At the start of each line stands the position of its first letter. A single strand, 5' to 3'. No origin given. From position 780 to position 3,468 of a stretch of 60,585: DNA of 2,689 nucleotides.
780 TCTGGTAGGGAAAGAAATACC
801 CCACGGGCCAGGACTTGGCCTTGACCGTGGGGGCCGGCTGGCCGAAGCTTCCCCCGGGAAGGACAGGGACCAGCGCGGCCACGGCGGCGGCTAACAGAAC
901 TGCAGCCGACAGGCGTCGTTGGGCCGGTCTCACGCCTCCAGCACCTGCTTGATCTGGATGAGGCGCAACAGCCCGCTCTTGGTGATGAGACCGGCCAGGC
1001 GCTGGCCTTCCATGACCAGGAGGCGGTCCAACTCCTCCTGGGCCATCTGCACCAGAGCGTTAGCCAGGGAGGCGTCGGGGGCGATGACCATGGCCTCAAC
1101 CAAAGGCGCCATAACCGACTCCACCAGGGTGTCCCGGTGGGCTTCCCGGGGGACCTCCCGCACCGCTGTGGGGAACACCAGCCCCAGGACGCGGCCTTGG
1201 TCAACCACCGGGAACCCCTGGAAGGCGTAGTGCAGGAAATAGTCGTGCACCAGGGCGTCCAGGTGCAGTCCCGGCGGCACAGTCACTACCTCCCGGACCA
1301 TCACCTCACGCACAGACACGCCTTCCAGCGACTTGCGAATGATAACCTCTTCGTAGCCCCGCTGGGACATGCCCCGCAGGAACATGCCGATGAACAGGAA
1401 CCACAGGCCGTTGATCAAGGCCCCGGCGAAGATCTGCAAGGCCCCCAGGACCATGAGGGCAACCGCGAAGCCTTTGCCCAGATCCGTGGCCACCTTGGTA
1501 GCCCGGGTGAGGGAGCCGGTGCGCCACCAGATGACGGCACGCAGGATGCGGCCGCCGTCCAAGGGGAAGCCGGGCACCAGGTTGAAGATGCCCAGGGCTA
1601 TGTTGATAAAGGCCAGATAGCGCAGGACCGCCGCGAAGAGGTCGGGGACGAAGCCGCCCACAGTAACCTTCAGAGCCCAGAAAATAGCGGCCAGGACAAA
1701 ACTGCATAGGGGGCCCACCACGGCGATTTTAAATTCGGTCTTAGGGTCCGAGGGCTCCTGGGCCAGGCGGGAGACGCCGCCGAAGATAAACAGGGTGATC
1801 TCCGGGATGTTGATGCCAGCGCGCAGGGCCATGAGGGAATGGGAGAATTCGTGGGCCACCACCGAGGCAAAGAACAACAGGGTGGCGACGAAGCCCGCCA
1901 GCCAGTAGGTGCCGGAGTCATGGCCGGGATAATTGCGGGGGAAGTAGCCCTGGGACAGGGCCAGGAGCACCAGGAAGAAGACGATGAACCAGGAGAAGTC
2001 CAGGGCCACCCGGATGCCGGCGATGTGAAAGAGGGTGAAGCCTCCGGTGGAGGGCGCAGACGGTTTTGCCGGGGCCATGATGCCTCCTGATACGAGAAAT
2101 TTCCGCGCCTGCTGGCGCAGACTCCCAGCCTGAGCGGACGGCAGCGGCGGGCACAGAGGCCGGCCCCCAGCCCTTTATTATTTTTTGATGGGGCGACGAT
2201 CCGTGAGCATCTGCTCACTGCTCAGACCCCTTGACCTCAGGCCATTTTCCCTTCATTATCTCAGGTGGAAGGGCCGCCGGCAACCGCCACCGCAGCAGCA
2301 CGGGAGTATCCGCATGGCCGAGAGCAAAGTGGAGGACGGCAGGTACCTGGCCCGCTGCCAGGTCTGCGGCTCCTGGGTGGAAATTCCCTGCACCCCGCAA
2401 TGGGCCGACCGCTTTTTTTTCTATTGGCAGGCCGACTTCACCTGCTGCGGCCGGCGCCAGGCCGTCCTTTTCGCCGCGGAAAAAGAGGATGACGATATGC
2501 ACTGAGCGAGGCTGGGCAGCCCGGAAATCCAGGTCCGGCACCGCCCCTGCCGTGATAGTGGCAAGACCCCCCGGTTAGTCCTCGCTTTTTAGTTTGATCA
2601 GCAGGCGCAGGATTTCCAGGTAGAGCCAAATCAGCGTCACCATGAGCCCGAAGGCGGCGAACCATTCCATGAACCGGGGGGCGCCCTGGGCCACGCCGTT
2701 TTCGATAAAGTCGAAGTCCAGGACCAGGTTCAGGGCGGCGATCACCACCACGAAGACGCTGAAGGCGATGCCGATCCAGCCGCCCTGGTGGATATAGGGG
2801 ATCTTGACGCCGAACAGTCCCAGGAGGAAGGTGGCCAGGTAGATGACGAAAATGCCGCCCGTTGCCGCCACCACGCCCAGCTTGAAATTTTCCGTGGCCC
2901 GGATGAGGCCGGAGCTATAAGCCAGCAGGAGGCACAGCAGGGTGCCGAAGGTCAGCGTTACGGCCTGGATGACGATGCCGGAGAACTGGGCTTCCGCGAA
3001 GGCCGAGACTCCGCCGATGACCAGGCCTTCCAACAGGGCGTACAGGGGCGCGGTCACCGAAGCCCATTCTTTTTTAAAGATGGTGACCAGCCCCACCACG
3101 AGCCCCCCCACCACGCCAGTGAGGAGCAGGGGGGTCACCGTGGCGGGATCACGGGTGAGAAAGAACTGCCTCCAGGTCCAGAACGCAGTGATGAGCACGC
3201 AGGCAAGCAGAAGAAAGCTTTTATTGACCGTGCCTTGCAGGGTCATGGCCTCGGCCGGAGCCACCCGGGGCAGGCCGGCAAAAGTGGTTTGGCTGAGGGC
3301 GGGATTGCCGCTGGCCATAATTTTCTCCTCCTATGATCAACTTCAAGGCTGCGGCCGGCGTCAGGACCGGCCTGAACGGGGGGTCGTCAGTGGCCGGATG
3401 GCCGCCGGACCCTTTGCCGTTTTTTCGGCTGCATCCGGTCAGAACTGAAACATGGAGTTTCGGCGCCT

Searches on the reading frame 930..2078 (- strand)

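Call 7: search_protein_families(library=ncbifam, proteins=[window:930-2078:-], max_evalue=0.01)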
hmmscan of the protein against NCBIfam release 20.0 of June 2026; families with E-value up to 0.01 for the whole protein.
window:930-2078:- (382 aa): 4 families
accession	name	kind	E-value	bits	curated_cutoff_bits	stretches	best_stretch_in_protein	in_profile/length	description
TIGR00054.1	TIGR00054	equivalog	1.2e-05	24.4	147.55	1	151-213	348-412/421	RIP metalloprotease RseP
NF038279.1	TF_CBS_SpxR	exception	0.0003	19.6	600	1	287-377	222-308/427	CBS-HotDog domain-containing transcription factor SpxR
NF008046.0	PRK10779.1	equivalog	0.00047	19.3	477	0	152-188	380-416/450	sigma E protease regulator RseP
NF041552.1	TF_PrdR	equivalog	0.00087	17.7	795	1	254-372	6-123/577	sigma-54 dependent transcriptional regulator PrdR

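Call 8: search_protein_families(library=pfam, proteins=[window:930-2078:-], max_evalue=0.01)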
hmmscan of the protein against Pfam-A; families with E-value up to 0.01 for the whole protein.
window:930-2078:- (382 aa): 3 families
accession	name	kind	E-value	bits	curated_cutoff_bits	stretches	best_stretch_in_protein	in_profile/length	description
PF02163.28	Peptidase_M50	-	5.1e-23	82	27.2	2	149-206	160-219/221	Peptidase family M50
PF00571.33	CBS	-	3.1e-14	53.5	24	2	320-374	2-55/57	CBS domain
PF13398.12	Peptidase_M50B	-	0.0036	17.5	26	1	63-158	15-109/201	Peptidase M50B-like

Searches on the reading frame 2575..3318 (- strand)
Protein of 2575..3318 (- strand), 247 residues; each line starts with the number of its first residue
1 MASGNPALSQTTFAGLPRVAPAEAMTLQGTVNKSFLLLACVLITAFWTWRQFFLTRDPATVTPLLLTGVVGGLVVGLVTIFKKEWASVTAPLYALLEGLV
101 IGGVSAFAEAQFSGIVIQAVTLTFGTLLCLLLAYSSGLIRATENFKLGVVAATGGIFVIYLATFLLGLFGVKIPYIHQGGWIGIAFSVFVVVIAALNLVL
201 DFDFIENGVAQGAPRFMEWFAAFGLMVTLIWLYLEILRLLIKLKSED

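Call 7: search_protein_families(library=ncbifam, proteins=[window:2575-3318:-], max_evalue=0.01)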
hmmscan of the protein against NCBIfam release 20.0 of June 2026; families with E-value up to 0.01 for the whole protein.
window:2575-3318:- (247 aa): 0 families

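Call 8: search_protein_families(library=pfam, proteins=[window:2575-3318:-], max_evalue=0.01)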
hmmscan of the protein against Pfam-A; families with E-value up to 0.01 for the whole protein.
window:2575-3318:- (247 aa): 1 family
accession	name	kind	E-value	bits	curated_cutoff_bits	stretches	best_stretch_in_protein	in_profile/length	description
PF12811.12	BaxI_1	-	3.1e-75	253.2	26.2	1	5-244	1-232/233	Bax inhibitor 1 like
